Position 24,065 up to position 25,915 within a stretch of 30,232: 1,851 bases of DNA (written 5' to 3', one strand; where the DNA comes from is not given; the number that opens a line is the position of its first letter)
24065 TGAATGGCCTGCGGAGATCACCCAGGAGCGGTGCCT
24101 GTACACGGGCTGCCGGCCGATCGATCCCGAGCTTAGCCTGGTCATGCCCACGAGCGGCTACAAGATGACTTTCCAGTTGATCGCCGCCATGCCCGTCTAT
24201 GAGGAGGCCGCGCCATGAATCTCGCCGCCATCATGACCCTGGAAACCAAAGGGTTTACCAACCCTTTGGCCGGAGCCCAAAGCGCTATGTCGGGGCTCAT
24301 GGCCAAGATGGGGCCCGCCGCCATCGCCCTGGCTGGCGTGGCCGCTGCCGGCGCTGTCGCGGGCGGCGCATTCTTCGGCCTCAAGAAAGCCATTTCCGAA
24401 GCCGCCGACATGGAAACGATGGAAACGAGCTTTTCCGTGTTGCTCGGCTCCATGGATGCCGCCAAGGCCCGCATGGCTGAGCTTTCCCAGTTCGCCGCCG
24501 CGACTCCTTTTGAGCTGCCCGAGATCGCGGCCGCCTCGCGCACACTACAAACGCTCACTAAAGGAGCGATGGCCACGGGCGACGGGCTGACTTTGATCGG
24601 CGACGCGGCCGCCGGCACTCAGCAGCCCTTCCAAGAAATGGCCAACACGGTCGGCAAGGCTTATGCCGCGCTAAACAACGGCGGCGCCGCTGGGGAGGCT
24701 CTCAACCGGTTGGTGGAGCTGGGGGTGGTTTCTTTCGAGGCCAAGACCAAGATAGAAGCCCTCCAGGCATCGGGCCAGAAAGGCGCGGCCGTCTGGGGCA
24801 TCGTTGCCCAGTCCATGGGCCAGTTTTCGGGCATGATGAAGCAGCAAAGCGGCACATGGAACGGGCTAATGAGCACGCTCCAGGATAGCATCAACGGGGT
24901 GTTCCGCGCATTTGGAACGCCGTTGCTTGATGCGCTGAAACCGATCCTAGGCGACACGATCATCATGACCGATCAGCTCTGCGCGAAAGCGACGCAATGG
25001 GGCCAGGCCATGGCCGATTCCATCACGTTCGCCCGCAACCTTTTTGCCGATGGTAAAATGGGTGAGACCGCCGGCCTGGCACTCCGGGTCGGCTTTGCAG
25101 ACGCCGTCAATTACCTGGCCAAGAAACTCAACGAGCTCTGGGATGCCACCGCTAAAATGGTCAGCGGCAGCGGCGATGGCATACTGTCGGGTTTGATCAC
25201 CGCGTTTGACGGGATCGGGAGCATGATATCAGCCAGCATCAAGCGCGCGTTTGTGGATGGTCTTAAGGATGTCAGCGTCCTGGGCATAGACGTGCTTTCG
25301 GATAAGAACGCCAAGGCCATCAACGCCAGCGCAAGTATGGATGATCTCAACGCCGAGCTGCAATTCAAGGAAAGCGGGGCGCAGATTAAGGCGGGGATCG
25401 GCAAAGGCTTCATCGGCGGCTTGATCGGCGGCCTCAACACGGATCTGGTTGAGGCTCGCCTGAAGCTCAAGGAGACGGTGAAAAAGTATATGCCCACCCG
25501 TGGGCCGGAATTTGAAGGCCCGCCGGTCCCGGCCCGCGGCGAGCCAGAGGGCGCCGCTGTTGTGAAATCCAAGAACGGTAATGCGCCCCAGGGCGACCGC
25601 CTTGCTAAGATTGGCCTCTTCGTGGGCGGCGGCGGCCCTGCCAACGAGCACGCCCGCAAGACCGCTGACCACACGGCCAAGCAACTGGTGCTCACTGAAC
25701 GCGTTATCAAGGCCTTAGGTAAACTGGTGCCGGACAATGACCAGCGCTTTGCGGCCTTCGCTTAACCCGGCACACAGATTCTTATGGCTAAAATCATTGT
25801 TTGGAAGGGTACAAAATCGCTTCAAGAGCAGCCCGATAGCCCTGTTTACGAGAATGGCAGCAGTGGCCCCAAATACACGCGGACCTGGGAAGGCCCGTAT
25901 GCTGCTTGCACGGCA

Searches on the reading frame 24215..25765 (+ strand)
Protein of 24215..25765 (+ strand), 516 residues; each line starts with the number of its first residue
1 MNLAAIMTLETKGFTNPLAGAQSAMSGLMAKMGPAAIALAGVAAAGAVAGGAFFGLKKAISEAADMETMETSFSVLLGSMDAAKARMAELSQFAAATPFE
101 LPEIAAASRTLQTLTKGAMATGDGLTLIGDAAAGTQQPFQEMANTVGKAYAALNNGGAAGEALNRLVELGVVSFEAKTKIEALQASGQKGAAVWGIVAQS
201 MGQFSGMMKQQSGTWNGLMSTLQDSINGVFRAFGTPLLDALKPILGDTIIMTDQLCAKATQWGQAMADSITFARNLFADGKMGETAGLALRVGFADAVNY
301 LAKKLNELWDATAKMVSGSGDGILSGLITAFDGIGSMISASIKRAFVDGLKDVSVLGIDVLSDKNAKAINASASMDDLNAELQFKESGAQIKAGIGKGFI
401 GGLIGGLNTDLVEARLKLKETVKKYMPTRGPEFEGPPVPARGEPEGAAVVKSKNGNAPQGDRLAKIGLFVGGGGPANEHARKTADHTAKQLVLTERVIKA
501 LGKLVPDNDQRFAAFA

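Call 15: search_protein_families(library=phrogs, proteins=[window:24215-25765:+], max_evalue=0.001)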
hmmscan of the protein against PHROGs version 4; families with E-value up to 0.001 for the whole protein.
window:24215-25765:+ (516 aa): 7 families
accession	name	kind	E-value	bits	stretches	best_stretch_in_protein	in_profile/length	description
phrog_973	-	tail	5.2e-13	48.8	1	40-315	110-406/1465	tail length tape measure protein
phrog_11489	-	unknown function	2.4e-11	43.5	1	35-342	160-456/1717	-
phrog_5062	-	tail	2.6e-10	40.8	1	38-246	141-344/753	tail length tape measure protein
phrog_9959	-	tail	1e-09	37.5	1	57-235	69-256/1708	tail length tape measure protein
phrog_12798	-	tail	4.6e-08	32.7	1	17-245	36-258/1031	tail length tape measure protein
phrog_16692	-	unknown function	1.1e-07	31.6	1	18-223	130-349/1107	-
phrog_1686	-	tail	7.3e-06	25.1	1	29-173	101-242/1224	tail length tape measure protein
